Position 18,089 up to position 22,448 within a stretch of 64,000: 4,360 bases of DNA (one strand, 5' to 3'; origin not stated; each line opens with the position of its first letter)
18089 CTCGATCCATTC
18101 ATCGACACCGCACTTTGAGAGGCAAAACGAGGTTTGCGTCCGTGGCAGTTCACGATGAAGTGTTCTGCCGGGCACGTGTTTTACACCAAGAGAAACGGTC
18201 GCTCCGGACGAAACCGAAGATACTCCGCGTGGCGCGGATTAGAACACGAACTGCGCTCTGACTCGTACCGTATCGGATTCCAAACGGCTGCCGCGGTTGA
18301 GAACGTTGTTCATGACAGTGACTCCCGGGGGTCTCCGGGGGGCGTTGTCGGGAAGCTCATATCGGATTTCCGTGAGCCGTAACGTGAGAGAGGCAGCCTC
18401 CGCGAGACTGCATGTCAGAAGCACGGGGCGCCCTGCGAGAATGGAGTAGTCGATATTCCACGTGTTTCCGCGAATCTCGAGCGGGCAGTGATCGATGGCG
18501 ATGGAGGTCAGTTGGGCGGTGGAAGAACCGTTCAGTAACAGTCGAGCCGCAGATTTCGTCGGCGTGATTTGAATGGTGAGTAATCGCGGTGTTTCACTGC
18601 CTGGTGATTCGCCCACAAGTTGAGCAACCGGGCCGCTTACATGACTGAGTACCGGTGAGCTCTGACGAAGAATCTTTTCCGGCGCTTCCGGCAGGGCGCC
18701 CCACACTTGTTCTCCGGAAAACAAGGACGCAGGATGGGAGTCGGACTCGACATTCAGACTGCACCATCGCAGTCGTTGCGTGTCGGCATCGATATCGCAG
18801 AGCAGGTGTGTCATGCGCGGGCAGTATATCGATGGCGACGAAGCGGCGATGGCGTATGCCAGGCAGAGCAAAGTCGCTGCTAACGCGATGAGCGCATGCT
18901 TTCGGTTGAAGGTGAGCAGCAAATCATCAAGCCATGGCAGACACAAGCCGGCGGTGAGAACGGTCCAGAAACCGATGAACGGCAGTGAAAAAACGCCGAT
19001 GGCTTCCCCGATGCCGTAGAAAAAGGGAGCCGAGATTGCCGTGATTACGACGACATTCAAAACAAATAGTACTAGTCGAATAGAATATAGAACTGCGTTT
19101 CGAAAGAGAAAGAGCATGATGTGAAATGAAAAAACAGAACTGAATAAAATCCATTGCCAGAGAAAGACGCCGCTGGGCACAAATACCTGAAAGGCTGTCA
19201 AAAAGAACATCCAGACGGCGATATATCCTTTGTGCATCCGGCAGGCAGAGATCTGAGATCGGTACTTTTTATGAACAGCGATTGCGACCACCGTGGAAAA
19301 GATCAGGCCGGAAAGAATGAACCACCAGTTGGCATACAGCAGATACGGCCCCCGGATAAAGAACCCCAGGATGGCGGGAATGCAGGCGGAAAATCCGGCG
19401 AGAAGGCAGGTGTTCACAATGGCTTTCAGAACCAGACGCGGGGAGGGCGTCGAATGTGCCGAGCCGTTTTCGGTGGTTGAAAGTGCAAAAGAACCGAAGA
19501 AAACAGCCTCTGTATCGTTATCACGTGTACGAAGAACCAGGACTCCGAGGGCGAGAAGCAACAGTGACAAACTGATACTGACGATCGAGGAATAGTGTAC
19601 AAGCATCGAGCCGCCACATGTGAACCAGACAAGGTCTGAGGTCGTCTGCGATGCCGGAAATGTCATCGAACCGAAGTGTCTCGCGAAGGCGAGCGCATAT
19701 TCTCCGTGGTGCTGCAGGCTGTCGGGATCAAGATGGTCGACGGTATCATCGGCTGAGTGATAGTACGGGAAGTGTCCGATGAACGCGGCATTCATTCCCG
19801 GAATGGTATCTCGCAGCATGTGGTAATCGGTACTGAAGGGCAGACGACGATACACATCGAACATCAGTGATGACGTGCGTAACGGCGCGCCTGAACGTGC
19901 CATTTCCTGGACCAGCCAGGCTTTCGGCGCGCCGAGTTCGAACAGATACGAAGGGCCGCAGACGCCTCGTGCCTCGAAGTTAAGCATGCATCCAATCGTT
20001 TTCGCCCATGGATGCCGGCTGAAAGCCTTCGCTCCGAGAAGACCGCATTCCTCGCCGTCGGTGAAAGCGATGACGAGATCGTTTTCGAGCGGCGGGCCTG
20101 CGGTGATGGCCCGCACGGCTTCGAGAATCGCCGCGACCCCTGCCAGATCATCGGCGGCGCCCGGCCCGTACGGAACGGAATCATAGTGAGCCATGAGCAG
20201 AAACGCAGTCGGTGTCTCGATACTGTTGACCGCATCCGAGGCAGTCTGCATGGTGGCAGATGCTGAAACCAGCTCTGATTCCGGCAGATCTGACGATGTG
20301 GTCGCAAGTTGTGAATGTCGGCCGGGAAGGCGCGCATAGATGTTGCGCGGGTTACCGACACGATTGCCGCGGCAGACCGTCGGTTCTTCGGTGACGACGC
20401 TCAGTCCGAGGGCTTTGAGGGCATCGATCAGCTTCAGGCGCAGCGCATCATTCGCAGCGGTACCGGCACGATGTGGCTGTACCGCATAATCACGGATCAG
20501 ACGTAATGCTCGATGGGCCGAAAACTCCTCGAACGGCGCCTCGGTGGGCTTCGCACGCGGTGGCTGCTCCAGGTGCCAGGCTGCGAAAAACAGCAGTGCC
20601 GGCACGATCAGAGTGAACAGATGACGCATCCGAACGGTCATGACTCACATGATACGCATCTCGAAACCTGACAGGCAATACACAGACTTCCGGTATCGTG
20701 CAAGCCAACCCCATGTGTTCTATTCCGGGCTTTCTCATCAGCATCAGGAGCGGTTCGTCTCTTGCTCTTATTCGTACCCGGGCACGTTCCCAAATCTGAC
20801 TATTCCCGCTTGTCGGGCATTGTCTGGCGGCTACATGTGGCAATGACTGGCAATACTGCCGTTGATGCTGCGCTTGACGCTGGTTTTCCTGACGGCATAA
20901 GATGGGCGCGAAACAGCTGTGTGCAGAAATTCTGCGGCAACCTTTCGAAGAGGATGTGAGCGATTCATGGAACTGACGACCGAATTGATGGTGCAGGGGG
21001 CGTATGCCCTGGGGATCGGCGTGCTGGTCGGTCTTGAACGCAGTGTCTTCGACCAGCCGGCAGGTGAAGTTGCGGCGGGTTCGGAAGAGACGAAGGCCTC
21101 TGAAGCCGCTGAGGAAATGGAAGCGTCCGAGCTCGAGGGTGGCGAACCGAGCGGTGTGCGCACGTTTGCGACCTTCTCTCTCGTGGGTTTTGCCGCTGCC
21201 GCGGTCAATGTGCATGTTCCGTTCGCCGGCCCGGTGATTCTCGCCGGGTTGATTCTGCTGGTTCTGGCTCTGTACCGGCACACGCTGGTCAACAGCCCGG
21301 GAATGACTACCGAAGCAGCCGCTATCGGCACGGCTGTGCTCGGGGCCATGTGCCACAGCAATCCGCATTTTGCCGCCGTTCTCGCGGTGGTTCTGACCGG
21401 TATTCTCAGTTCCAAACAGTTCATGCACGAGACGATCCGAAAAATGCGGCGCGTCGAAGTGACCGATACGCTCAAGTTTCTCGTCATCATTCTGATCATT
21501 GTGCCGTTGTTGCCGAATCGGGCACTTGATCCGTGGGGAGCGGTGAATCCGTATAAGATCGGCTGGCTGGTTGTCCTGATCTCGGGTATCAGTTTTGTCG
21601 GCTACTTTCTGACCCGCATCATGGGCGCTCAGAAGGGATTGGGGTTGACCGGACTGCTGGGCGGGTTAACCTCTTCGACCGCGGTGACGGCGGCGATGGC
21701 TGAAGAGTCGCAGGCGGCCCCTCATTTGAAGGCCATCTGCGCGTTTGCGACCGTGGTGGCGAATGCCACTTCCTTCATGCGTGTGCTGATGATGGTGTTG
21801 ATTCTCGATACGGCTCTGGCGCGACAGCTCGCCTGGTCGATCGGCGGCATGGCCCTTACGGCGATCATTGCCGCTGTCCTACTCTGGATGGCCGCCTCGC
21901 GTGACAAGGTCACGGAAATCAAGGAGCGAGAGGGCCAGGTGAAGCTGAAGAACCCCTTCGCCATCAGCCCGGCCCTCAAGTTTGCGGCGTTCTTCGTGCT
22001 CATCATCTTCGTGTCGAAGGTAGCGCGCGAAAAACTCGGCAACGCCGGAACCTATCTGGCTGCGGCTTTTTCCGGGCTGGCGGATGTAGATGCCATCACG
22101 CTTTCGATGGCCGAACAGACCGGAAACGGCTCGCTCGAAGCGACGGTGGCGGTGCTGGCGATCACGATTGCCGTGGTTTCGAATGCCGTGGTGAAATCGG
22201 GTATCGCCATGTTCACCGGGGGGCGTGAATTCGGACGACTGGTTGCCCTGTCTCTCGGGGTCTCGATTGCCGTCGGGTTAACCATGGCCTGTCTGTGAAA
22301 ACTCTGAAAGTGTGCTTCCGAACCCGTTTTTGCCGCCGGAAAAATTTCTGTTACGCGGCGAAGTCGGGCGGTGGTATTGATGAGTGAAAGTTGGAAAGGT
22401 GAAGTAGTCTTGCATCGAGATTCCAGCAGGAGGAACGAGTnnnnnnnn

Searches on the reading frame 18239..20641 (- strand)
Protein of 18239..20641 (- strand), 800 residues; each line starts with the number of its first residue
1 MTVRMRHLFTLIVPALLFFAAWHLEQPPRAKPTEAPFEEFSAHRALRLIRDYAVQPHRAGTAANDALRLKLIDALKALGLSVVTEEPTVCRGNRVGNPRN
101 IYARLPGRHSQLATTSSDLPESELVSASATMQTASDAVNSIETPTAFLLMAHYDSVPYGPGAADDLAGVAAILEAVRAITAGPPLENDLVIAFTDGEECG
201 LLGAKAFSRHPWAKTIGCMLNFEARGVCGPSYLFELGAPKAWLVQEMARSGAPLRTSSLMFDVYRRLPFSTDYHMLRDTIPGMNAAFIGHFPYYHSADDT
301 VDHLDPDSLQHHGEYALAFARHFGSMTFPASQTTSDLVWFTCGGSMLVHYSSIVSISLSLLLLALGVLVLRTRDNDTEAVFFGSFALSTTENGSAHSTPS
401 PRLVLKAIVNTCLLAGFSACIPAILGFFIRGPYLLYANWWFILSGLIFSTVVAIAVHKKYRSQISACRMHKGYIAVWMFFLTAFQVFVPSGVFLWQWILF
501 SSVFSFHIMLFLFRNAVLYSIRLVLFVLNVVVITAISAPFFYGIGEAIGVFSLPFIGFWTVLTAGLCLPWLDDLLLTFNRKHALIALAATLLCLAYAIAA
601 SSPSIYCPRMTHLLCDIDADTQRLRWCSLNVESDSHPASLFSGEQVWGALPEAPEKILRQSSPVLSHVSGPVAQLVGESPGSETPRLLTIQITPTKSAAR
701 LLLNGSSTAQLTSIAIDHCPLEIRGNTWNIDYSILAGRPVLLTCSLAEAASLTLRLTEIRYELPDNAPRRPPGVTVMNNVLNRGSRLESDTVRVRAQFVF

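Call 9: search_protein_families(library=pfam, max_evalue=0.001, proteins=[window:18239-20641:-])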
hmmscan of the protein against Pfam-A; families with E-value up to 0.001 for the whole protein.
window:18239-20641:- (800 aa): 3 families
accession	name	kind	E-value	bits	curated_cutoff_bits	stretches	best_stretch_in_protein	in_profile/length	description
PF04389.22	Peptidase_M28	-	1e-37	130.2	21.3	1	144-319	12-192/193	Peptidase family M28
PF01546.33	Peptidase_M20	-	6.3e-08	33.2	24.6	1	148-209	1-81/206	Peptidase family M20/M25/M40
PF05343.19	Peptidase_M42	-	0.00091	18.8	23.2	0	162-210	132-179/292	M42 glutamyl aminopeptidase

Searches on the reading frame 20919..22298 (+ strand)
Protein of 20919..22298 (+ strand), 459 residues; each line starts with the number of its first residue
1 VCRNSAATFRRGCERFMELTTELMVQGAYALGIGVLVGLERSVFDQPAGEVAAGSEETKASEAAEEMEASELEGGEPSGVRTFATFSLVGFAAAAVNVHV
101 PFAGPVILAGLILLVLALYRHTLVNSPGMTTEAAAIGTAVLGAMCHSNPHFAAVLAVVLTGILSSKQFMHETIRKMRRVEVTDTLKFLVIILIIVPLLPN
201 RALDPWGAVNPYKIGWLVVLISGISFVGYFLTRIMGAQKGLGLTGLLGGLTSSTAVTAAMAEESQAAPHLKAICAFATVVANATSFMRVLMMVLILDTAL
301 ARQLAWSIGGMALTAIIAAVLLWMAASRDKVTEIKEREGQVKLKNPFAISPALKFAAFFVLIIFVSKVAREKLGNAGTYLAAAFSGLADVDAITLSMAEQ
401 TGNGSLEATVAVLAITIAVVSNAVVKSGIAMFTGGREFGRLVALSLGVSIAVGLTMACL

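Call 9: search_protein_families(library=pfam, max_evalue=0.001, proteins=[window:20919-22298:+])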
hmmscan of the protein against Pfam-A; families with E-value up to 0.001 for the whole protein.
window:20919-22298:+ (459 aa): 2 families
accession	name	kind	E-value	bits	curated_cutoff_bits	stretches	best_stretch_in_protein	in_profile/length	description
PF13194.11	DUF4010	-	4.2e-64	216.6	30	1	219-434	1-210/210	Domain of unknown function (DUF4010)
PF02308.21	MgtC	-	3e-07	31.2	31.4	1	75-170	19-119/121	MgtC family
